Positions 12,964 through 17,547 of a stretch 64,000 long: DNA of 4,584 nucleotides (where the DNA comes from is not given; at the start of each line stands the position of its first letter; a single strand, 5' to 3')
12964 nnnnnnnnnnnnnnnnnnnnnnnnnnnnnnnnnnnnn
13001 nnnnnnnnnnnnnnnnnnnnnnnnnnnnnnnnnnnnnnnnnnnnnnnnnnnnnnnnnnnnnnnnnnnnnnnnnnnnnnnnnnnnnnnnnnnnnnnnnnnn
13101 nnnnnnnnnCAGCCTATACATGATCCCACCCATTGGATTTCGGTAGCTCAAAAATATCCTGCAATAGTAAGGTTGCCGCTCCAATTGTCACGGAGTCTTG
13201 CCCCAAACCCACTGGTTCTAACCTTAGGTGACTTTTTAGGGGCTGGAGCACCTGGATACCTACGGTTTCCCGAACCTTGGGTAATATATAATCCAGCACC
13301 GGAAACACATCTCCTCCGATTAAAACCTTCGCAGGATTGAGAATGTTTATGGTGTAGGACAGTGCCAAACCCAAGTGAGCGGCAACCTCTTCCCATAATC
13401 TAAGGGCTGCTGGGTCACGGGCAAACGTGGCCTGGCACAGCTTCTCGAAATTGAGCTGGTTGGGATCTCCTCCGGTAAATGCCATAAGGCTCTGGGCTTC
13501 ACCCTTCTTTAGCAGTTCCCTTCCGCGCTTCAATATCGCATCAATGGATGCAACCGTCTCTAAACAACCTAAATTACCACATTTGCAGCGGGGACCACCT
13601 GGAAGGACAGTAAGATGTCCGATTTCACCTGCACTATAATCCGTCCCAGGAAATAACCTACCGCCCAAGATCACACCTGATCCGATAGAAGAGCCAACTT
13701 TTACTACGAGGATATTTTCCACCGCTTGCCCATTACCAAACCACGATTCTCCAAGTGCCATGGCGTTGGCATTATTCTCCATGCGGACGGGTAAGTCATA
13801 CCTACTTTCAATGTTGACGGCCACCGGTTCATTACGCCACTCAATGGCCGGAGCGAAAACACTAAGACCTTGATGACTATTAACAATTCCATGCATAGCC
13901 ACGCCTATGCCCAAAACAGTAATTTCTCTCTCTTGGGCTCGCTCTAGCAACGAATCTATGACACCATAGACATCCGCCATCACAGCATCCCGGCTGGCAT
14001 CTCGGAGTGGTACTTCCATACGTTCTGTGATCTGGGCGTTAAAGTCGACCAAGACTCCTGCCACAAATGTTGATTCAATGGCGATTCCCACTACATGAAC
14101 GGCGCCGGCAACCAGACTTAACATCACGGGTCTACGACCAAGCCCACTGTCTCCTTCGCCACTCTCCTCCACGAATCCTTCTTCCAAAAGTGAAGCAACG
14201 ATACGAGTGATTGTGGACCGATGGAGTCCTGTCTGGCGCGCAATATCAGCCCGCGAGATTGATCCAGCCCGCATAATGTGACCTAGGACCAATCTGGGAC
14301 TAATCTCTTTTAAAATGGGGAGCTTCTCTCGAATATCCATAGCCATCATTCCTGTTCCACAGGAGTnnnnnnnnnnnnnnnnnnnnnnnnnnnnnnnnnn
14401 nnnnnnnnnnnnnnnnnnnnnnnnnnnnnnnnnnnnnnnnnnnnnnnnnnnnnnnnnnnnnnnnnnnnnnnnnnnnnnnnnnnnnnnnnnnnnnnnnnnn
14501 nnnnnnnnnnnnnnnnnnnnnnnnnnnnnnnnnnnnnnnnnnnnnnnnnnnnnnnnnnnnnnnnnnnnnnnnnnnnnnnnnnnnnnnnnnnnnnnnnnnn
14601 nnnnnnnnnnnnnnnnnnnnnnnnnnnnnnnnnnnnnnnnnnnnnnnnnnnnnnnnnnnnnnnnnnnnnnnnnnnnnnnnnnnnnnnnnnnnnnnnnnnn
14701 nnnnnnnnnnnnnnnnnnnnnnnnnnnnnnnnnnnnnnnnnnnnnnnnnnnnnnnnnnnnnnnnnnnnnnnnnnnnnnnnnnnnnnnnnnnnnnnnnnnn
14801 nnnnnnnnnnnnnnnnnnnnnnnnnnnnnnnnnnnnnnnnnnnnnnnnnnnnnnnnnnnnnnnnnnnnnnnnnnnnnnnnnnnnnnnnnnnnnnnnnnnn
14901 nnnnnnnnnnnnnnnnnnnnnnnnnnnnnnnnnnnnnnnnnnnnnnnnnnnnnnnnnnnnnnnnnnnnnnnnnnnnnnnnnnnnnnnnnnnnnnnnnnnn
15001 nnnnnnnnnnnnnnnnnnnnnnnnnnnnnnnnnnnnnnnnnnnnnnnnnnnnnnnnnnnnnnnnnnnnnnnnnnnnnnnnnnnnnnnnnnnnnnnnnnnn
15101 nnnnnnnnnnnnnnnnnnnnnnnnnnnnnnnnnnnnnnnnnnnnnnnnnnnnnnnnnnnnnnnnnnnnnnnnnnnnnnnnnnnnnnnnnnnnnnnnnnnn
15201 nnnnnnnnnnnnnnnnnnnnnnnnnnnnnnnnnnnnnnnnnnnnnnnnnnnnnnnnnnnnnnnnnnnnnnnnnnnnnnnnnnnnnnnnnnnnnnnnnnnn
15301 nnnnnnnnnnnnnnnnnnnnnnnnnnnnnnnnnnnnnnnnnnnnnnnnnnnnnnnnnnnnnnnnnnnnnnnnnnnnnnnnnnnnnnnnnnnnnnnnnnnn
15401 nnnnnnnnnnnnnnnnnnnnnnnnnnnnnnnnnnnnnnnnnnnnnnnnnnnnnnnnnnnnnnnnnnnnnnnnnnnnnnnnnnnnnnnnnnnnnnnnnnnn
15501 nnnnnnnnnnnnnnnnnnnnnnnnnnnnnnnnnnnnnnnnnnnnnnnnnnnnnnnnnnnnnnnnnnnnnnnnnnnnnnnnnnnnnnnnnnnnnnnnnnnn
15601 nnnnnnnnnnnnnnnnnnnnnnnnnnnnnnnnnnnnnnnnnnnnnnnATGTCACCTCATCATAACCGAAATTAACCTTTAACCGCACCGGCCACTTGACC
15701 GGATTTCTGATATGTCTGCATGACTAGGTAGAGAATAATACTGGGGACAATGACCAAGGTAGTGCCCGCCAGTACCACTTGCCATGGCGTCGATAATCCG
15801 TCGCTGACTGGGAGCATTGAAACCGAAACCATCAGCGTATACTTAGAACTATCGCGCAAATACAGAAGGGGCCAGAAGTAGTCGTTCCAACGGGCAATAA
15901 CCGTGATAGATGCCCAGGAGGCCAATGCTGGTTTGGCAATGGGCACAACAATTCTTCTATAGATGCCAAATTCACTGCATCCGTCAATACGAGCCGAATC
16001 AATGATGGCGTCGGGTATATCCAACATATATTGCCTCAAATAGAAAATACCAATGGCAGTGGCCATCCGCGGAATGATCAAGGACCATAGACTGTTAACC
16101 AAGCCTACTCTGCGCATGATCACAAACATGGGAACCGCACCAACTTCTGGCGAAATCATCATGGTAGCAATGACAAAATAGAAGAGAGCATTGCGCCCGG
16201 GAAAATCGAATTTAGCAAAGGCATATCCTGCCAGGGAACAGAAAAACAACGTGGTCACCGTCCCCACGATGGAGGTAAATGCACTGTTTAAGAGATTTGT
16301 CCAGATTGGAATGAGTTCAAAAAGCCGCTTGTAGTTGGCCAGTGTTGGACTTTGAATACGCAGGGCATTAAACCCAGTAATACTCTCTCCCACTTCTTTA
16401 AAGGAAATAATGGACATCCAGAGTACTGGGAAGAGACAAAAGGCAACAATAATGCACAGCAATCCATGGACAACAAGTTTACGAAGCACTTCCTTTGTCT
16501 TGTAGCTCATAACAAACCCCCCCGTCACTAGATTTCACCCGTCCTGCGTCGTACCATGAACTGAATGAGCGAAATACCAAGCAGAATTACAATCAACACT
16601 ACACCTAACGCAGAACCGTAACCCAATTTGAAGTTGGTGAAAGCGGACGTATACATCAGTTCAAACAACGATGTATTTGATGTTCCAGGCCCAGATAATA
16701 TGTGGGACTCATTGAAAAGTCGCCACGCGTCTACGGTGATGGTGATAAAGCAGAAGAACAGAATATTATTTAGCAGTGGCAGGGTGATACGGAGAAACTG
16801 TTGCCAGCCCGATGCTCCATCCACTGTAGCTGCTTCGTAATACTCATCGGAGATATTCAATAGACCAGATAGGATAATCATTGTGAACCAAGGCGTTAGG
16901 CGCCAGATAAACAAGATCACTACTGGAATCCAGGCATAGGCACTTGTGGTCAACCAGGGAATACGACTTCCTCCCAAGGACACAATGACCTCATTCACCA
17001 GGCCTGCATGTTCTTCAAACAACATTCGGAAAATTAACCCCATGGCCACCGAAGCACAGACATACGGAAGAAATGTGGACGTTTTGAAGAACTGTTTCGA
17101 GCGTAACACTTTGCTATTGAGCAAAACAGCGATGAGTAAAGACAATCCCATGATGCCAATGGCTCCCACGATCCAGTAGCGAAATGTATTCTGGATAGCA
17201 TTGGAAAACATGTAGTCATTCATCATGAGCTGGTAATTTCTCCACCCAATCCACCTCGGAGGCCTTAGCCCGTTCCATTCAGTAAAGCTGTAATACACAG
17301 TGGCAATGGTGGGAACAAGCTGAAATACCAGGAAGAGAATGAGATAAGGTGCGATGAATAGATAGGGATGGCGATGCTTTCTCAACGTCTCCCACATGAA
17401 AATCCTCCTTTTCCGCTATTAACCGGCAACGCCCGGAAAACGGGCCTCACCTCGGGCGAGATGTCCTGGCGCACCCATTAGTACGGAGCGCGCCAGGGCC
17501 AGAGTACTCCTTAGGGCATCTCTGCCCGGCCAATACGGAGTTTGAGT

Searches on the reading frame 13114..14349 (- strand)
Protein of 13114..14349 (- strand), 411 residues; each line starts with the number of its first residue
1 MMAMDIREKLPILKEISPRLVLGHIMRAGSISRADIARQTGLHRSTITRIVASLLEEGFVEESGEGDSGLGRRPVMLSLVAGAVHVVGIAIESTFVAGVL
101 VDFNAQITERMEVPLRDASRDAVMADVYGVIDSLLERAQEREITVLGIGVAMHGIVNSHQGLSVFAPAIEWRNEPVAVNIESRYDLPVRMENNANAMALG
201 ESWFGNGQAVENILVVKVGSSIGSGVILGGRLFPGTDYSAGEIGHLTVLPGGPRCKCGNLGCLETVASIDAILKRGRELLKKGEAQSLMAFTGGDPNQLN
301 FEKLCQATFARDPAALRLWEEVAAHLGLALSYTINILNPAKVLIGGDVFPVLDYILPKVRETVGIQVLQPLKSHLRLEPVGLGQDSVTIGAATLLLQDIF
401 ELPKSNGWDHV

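Call 32: search_protein_families(library=pfam, proteins=[window:13114-14349:-])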
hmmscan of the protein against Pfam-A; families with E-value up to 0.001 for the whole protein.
window:13114-14349:- (411 aa): 8 families
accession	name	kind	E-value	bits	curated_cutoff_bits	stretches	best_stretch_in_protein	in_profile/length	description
PF00480.26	ROK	-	7.1e-56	190.3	22.9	1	87-397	2-293/294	ROK family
PF09339.16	HTH_IclR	-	1.8e-09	37.7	22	1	22-62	9-50/52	IclR helix-turn-helix domain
PF12802.13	MarR_2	-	2.4e-08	34.5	27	1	21-63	10-55/61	MarR family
PF13412.12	HTH_24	-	5.7e-07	29.5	21.9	1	20-61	7-48/48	Winged helix-turn-helix DNA-binding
PF25213.1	HVO_A0261_N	-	4.4e-06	26.9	35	1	20-65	14-59/86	HVO_A0261 N-terminal domain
PF01047.28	MarR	-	7.6e-06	26.2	24.6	1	24-61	11-48/59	MarR family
PF13545.12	HTH_Crp_2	-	0.00031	21.1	27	1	30-63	22-55/70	Crp-like helix-turn-helix domain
PF01978.25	TrmB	-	0.00066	19.9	25.6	0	28-63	20-55/68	Sugar-specific transcriptional regulator TrmB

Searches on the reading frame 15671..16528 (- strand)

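Call 32: search_protein_families(library=pfam, proteins=[window:15671-16528:-])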
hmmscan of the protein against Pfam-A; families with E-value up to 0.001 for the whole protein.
window:15671-16528:- (285 aa): 1 family
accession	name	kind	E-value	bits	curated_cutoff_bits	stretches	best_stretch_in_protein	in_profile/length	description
PF00528.27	BPD_transp_1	-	1.6e-10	41.5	26.4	1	99-271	3-176/184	Binding-protein-dependent transport system inner membrane component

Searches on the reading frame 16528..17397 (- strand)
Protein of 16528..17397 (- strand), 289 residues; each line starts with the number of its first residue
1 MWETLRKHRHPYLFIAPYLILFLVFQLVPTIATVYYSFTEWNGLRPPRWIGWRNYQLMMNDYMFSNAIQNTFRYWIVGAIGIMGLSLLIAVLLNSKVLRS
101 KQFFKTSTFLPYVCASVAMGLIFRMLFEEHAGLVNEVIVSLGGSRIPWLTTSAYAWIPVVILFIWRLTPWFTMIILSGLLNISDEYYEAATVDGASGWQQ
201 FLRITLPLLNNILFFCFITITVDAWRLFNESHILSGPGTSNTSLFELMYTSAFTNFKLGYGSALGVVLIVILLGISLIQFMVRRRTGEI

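Call 32: search_protein_families(library=pfam, proteins=[window:16528-17397:-])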
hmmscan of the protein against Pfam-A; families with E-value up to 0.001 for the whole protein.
window:16528-17397:- (289 aa): 1 family
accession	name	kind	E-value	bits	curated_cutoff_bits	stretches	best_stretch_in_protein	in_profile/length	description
PF00528.27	BPD_transp_1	-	1e-14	55.1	26.4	1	86-285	5-181/184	Binding-protein-dependent transport system inner membrane component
